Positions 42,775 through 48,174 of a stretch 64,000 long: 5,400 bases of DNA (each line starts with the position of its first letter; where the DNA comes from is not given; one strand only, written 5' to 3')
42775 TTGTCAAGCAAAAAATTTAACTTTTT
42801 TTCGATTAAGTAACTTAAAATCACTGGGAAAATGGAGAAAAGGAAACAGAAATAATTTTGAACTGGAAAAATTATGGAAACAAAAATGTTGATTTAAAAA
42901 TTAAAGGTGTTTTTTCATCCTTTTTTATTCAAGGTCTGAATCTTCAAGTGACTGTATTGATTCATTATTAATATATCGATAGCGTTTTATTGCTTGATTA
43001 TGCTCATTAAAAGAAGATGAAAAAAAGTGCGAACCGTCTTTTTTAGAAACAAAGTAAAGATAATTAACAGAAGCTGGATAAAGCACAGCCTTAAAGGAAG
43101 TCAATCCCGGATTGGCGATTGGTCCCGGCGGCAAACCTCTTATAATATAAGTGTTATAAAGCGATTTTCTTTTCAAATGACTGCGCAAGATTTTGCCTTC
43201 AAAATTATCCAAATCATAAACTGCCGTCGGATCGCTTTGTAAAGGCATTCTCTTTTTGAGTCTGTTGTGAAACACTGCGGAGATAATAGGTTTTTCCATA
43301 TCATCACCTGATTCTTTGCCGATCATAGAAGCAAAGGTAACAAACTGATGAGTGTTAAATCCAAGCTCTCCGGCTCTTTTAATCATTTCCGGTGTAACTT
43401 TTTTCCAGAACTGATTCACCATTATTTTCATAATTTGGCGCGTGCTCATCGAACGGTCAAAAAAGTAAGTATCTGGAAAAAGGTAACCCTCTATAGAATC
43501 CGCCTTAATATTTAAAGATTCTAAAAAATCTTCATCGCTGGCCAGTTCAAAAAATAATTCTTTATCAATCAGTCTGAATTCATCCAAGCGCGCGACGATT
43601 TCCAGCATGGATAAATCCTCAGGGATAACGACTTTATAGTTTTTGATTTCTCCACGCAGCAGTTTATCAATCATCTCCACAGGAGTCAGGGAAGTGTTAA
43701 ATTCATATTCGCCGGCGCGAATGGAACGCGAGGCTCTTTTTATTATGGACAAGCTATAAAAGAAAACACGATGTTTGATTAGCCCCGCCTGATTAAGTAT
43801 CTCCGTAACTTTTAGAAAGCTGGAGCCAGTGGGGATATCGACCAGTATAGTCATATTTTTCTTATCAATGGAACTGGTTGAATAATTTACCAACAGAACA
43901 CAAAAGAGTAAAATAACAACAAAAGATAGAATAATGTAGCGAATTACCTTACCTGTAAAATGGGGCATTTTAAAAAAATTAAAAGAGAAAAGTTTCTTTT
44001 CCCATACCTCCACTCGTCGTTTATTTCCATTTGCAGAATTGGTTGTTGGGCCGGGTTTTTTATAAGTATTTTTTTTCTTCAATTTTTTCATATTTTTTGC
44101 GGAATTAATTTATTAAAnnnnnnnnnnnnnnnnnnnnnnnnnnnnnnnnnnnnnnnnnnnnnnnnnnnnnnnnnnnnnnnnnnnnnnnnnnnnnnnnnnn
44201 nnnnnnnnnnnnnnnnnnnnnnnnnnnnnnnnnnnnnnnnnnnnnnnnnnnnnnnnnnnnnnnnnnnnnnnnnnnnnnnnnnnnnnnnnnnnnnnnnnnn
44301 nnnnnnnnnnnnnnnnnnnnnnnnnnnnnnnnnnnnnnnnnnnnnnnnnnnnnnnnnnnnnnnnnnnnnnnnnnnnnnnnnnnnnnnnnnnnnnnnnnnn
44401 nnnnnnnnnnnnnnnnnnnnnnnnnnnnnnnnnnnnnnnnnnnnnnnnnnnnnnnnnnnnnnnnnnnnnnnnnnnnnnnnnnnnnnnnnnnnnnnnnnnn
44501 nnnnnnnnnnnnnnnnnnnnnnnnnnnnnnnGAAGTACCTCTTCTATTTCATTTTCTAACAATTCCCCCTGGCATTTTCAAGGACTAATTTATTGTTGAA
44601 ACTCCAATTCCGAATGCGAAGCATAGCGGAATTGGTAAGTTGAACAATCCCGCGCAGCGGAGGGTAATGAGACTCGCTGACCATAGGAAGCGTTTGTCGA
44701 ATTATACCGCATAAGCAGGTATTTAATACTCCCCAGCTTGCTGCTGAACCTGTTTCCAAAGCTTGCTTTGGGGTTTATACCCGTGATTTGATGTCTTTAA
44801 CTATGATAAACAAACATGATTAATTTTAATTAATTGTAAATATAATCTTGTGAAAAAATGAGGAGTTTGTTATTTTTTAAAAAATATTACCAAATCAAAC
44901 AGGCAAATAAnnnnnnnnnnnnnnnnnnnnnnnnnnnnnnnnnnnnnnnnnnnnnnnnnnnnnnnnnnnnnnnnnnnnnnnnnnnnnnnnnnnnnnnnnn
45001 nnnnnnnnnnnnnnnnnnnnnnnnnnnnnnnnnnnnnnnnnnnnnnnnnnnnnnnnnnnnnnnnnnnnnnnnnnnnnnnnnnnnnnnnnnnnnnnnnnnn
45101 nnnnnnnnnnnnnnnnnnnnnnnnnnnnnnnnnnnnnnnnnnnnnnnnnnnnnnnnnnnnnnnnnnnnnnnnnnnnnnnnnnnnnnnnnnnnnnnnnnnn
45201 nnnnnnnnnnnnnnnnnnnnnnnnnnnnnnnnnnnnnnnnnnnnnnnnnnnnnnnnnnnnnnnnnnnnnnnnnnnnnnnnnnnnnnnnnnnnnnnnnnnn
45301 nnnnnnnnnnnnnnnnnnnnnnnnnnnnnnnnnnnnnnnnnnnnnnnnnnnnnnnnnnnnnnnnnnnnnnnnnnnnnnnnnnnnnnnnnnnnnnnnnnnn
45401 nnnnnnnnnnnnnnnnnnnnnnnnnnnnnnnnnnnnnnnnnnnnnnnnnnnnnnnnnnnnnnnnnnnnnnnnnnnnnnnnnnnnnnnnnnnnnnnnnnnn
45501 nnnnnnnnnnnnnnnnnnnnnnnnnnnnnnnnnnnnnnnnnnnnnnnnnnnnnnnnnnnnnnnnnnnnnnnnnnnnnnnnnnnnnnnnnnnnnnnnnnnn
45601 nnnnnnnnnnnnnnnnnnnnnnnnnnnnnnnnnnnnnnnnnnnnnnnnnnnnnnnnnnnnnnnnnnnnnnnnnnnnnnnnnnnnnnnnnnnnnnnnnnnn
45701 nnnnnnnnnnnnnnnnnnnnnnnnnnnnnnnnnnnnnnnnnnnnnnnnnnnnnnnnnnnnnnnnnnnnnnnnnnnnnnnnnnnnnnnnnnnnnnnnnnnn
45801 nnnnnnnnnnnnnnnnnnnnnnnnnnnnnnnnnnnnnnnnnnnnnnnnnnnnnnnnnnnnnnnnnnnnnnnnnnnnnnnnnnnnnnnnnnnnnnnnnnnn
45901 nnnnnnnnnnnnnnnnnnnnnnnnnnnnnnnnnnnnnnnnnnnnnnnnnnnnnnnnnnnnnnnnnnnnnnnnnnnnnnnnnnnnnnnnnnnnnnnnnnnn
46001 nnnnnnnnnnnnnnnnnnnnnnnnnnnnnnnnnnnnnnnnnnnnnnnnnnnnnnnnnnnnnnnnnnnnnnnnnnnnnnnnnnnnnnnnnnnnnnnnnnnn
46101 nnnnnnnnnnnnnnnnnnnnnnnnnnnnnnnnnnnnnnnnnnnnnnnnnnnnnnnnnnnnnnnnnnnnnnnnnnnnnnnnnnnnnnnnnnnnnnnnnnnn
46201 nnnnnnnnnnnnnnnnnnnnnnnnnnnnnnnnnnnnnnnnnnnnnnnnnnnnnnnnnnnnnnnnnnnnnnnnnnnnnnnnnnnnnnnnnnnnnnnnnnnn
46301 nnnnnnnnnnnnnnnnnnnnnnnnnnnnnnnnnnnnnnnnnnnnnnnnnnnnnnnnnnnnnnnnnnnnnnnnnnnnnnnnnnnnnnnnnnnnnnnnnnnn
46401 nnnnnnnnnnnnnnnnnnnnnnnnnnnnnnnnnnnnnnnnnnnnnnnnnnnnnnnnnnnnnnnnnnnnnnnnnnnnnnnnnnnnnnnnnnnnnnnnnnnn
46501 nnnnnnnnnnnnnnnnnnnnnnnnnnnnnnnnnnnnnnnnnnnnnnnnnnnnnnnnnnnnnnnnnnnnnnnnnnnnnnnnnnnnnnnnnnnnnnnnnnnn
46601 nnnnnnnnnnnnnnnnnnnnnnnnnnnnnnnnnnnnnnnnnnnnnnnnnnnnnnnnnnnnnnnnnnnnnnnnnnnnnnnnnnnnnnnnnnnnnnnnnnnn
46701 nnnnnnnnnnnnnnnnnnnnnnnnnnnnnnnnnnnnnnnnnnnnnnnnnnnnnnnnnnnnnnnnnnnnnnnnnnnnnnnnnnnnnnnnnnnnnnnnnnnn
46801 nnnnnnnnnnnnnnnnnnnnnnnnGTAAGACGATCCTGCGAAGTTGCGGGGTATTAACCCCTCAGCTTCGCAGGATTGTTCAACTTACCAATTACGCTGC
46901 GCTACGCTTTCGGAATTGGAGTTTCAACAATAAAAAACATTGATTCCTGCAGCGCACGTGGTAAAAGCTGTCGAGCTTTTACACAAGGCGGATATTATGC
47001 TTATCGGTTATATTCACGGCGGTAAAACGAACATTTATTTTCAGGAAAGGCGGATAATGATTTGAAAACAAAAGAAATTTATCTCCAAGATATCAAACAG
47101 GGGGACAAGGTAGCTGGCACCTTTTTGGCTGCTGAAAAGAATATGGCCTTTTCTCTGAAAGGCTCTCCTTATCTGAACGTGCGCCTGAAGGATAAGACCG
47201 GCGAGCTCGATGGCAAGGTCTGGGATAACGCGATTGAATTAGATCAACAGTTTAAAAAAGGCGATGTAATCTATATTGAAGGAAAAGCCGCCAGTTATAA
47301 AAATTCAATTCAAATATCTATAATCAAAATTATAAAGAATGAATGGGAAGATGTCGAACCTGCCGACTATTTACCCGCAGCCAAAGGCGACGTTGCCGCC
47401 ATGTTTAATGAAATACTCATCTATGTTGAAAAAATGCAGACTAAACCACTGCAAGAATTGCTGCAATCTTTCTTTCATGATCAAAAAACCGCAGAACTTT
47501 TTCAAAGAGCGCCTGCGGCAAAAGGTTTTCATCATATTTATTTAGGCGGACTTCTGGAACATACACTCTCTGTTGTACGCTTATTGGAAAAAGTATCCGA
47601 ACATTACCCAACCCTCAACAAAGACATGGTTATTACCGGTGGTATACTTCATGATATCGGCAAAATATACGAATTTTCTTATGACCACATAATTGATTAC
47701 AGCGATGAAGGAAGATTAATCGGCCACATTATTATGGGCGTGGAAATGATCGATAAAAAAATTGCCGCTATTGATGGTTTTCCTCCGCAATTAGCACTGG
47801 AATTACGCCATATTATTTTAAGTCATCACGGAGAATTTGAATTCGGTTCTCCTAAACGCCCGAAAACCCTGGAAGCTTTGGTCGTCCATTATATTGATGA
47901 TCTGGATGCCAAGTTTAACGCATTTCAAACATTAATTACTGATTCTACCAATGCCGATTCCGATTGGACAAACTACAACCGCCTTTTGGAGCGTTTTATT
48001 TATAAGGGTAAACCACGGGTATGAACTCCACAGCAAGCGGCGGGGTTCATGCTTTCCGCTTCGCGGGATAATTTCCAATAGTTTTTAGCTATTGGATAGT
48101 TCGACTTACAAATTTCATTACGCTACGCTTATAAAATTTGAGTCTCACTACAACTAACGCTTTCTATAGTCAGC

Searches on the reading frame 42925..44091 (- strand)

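Call 15: search_protein_families(library=pfam, proteins=[window:42925-44091:-])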
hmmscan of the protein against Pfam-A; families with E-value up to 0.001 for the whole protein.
window:42925-44091:- (388 aa): 1 family
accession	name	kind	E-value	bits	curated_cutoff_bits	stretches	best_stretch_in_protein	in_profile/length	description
PF02618.21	YceG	-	3.6e-82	276.4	32.4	1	84-370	1-275/275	YceG-like family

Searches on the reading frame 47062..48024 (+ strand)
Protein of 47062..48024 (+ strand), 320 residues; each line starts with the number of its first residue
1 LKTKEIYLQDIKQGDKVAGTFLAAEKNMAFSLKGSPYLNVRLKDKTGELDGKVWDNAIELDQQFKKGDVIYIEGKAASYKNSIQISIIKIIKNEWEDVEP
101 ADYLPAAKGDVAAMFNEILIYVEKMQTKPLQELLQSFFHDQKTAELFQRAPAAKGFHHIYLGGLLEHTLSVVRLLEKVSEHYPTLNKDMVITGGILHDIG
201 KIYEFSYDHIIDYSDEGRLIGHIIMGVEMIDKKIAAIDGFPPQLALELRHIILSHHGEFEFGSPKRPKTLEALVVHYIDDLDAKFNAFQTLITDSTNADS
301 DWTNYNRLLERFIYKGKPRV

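Call 15: search_protein_families(library=pfam, proteins=[window:47062-48024:+])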
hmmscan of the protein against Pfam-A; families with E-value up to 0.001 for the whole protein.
window:47062-48024:+ (320 aa): 3 families
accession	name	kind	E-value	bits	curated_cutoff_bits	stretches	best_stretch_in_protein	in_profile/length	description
PF01966.28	HD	-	1.1e-16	61.5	22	1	165-283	2-115/116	HD domain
PF01336.31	tRNA_anti-codon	-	3.4e-08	33.7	27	1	33-90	13-72/75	OB-fold nucleic acid binding domain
PF07514.17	TraI_2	-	1.2e-05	24.9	23.9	1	141-175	43-77/324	Putative helicase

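Call 56: find_homologous_proteins(query=window:47062-48024:+, max_evalue=1e-80)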
Query window:47062-48024:+ (320 aa): 2739 proteins with E <= 1e-80 among 8000 candidates; the best 120 are listed.
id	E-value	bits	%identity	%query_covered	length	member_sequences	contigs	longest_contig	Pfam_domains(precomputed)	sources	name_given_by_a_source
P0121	1.9e-201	686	94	100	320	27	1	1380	PF07514.18,PF01966.29,PF01336.32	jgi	jgi:3'-5' exoribonuclease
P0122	5.7e-200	681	95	99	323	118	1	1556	PF07514.18,PF01966.29,PF01336.32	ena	-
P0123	6.7e-199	678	93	100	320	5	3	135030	PF01966.29,PF01336.32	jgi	jgi:3'-5' exoribonuclease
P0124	1.9e-198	676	92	100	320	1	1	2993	PF01966.29,PF01336.32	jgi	-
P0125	1.4e-194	663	91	100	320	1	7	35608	PF01966.29,PF01336.32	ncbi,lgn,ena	-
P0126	2.7e-194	662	91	100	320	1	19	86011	PF01966.29,PF01336.32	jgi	jgi:3'-5' exoribonuclease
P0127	8.8e-194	661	91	100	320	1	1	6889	PF01966.29,PF01336.32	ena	-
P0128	1.8e-193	660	90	100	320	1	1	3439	PF01966.29,PF01336.32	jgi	-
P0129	3.5e-193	659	90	100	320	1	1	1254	PF01966.29,PF01336.32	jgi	-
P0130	1.2e-188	644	91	99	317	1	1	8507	PF07514.18,PF01966.29,PF01336.32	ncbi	-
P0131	1.7e-187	640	90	99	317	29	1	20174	PF07514.18,PF01966.29,PF01336.32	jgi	jgi:3'-5' exoribonuclease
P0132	1.1e-184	631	89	99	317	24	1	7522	PF07514.18,PF01966.29,PF01336.32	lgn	-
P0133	1.1e-183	628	88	99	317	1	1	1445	PF07514.18,PF01966.29,PF01336.32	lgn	-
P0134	2.2e-183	627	86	98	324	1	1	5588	PF07514.18,PF01966.29,PF01336.32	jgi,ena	-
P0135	4.4e-183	626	94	92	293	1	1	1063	PF07514.18,PF01966.29,PF01336.32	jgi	jgi:3'-5' exoribonuclease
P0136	8.8e-182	621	85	100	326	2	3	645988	PF01966.29,PF01336.32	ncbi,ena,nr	ncbi:MAG: HD family phosphohydrolase [Deltaproteobacteria bacterium HGW-Deltaproteobacteria-13]|nr:M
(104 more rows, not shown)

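Call 57: find_encoding_contigs(protein=P0123, flank=3000, max_places=1)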
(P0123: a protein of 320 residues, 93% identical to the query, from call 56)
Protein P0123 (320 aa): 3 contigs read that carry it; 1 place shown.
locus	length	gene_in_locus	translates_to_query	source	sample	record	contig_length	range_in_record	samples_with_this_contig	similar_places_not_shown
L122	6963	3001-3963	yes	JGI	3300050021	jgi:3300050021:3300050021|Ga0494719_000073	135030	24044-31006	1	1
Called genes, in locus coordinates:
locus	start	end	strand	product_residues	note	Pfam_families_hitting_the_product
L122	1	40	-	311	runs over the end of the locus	PF01795:Methyltransf_5, PF13847:Methyltransf_31 (faint)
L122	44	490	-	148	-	PF02381:MraZ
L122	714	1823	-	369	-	PF02618:YceG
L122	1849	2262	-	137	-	PF03652:RuvX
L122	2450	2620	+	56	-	-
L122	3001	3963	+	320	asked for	PF01336:tRNA_anti-codon, PF01966:HD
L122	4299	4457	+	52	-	-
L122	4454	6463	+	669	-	PF00501:AMP-binding, PF23562:AMP-binding_C_3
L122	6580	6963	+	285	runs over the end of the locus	PF03403:PAF-AH_p_II (faint), PF12740:PETase, PF01738:DLH (weak), PF00561:Abhydrolase_1 (weak), PF12146:Hydrolase_4, PF12695:Abhydrolase_5 (weak)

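Call 58: find_encoding_contigs(protein=P0125, flank=3000, max_places=1)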
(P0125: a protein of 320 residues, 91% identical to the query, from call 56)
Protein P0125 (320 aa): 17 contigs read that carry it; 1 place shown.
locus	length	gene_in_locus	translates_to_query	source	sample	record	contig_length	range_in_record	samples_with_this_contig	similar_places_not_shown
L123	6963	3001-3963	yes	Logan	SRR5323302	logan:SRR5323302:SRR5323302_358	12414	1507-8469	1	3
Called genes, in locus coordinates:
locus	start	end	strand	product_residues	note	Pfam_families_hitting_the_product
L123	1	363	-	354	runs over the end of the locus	PF02618:YceG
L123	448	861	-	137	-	PF03652:RuvX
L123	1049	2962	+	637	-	PF00009:GTP_EFTU, PF01926:MMR_HSR1 (weak), PF03144:GTP_EFTU_D2, PF25461:Beta-barrel_SelB, PF09106:WHD_2nd_SelB, PF09107:WHD_3rd_SelB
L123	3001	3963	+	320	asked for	PF01336:tRNA_anti-codon, PF01966:HD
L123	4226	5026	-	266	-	PF00378:ECH_1, PF16113:ECH_2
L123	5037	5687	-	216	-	PF01467:CTP_transf_like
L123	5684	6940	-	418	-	PF00171:Aldedh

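Call 59: find_encoding_contigs(protein=P0126, flank=3000, max_places=1)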
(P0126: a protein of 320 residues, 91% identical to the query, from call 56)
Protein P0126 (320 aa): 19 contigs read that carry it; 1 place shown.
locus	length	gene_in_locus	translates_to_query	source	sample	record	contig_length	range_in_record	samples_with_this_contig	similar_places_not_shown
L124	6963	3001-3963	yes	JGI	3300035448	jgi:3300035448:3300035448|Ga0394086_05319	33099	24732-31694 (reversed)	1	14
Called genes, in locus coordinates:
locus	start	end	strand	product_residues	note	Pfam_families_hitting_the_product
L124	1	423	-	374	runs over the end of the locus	PF02618:YceG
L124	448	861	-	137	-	PF03652:RuvX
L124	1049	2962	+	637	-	PF00009:GTP_EFTU, PF01926:MMR_HSR1 (weak), PF03144:GTP_EFTU_D2, PF25461:Beta-barrel_SelB, PF09106:WHD_2nd_SelB, PF09107:WHD_3rd_SelB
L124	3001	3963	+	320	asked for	PF01336:tRNA_anti-codon, PF01966:HD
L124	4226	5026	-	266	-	PF00378:ECH_1, PF16113:ECH_2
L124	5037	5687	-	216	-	PF01467:CTP_transf_like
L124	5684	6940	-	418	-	PF00171:Aldedh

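Call 60: find_encoding_contigs(protein=P0131, flank=3000, max_places=1)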
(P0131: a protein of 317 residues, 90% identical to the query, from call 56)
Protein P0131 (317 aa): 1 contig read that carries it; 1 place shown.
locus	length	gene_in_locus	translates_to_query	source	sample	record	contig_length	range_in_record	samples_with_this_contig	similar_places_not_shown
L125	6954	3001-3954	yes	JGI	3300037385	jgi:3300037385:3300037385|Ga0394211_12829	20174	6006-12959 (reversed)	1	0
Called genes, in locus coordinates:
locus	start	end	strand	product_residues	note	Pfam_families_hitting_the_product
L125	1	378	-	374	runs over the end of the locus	PF02618:YceG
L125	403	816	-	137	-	PF03652:RuvX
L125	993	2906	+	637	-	PF00009:GTP_EFTU, PF01926:MMR_HSR1 (weak), PF03144:GTP_EFTU_D2, PF25461:Beta-barrel_SelB, PF09106:WHD_2nd_SelB, PF09107:WHD_3rd_SelB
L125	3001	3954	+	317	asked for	PF01336:tRNA_anti-codon, PF07514:TraI_2 (weak), PF01966:HD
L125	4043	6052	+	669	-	PF00501:AMP-binding, PF23562:AMP-binding_C_3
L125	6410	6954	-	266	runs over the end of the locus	PF00378:ECH_1, PF16113:ECH_2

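Call 61: find_encoding_contigs(protein=P0136, flank=3000, max_places=1)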
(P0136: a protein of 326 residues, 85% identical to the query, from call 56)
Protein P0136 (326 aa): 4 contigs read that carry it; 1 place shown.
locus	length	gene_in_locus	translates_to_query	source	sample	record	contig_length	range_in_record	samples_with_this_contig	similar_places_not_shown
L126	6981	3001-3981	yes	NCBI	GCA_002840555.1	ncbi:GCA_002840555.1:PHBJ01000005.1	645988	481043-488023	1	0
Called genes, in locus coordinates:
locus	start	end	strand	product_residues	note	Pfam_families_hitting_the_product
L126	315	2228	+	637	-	PF00009:GTP_EFTU, PF01926:MMR_HSR1 (weak), PF03144:GTP_EFTU_D2, PF25461:Beta-barrel_SelB, PF09106:WHD_2nd_SelB, PF09107:WHD_3rd_SelB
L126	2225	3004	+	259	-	PF02634:FdhD-NarQ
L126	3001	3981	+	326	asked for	PF01336:tRNA_anti-codon, PF01966:HD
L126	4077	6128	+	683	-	PF00501:AMP-binding, PF23562:AMP-binding_C_3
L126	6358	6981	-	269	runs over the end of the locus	PF07719:TPR_2 (faint), PF13181:TPR_8 (faint), PF13371:TPR_9, PF21033:RMD1-3 (weak), PF13428:TPR_14 (faint), PF00515:TPR_1 (faint), PF13432:TPR_16, PF14559:TPR_19 (weak), +2 more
